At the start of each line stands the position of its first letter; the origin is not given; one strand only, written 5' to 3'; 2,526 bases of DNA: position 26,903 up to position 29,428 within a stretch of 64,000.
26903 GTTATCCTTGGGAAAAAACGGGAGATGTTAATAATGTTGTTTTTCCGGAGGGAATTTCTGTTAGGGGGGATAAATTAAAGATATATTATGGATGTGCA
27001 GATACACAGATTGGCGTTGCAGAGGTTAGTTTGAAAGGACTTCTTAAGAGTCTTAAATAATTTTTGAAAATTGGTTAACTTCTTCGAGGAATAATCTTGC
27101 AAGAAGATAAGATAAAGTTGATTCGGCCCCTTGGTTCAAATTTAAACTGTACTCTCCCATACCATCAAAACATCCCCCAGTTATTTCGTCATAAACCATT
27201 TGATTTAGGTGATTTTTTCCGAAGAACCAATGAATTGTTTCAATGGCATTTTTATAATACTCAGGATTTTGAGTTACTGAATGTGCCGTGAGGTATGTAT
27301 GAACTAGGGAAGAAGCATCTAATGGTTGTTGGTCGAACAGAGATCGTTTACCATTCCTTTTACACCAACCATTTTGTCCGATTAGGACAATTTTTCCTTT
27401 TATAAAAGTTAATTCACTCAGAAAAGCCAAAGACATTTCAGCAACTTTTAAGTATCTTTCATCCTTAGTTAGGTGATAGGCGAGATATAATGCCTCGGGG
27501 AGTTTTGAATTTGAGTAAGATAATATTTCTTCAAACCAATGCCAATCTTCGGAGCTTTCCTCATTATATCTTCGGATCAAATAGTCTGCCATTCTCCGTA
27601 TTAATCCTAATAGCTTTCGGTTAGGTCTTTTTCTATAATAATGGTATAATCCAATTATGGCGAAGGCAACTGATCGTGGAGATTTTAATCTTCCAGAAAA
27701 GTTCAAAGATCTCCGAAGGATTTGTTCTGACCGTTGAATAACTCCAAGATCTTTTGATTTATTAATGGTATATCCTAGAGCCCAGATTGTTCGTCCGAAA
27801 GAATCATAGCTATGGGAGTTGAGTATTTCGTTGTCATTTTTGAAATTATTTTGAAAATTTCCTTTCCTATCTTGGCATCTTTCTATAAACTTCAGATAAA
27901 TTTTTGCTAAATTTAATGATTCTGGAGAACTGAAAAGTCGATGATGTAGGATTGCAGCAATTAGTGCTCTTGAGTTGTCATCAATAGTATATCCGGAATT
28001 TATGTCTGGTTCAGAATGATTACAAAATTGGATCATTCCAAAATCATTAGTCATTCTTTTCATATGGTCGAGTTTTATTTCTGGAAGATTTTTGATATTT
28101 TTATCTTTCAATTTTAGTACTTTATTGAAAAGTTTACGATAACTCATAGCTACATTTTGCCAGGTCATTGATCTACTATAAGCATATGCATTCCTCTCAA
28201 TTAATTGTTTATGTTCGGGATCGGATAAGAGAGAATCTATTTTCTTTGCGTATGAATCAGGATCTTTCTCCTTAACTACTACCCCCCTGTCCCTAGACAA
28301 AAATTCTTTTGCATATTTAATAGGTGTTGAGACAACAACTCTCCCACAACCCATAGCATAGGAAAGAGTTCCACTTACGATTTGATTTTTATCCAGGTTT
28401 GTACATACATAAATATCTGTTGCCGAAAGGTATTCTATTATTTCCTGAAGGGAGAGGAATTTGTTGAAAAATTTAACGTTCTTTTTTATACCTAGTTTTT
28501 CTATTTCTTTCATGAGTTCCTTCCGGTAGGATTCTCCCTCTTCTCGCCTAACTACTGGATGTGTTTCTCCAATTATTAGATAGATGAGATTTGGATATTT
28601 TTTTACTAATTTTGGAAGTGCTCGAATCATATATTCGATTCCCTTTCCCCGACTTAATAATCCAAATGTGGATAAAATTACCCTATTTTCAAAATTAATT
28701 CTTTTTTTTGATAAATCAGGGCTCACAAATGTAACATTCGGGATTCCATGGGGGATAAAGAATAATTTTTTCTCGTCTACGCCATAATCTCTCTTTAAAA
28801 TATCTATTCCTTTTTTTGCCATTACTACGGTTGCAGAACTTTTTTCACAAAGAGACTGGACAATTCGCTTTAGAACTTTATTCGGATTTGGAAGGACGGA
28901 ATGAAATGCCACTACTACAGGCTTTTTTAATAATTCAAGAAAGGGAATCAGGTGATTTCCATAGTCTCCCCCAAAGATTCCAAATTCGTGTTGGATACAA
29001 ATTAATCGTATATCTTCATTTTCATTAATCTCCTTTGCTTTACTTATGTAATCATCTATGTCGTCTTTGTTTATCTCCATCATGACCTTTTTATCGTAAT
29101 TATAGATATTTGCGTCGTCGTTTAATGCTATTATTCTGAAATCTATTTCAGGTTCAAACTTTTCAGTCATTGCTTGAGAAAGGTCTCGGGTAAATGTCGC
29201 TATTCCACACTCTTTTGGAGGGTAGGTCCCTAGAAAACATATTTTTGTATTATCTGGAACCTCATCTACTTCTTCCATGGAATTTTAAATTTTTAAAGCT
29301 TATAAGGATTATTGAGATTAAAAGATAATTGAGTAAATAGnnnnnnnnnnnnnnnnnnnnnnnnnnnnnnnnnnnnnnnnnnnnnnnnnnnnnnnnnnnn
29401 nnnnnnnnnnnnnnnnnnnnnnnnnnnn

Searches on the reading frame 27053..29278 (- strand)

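Call 78: search_protein_families(library=pfam, proteins=[window:27053-29278:-], max_evalue=0.00001)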
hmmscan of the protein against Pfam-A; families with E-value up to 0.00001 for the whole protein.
window:27053-29278:- (741 aa): 6 families
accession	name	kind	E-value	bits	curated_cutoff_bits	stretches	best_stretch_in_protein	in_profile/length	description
PF00534.26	Glycos_transf_1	-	1.4e-22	80.5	26.4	1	192-365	8-170/172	Glycosyl transferases group 1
PF13692.12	Glyco_trans_1_4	-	1.8e-18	67.6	27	1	203-353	5-142/142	Glycosyl transferases group 1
PF13524.12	Glyco_trans_1_2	-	3.5e-07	30.7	25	1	270-377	30-139/144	Glycosyl transferase-like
PF07944.18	Beta-AFase-like_GH127_cat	-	1.6e-06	27.8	24.9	1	541-614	131-201/376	Beta-L-arabinofuranosidase, GH127 catalytic domain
PF07470.19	Glyco_hydro_88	-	2.9e-06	27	26.6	0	560-688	2-109/352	Glycosyl Hydrolase Family 88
PF13439.12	Glyco_transf_4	-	9.2e-06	26.2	28.5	0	78-179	61-166/170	Glycosyltransferase Family 4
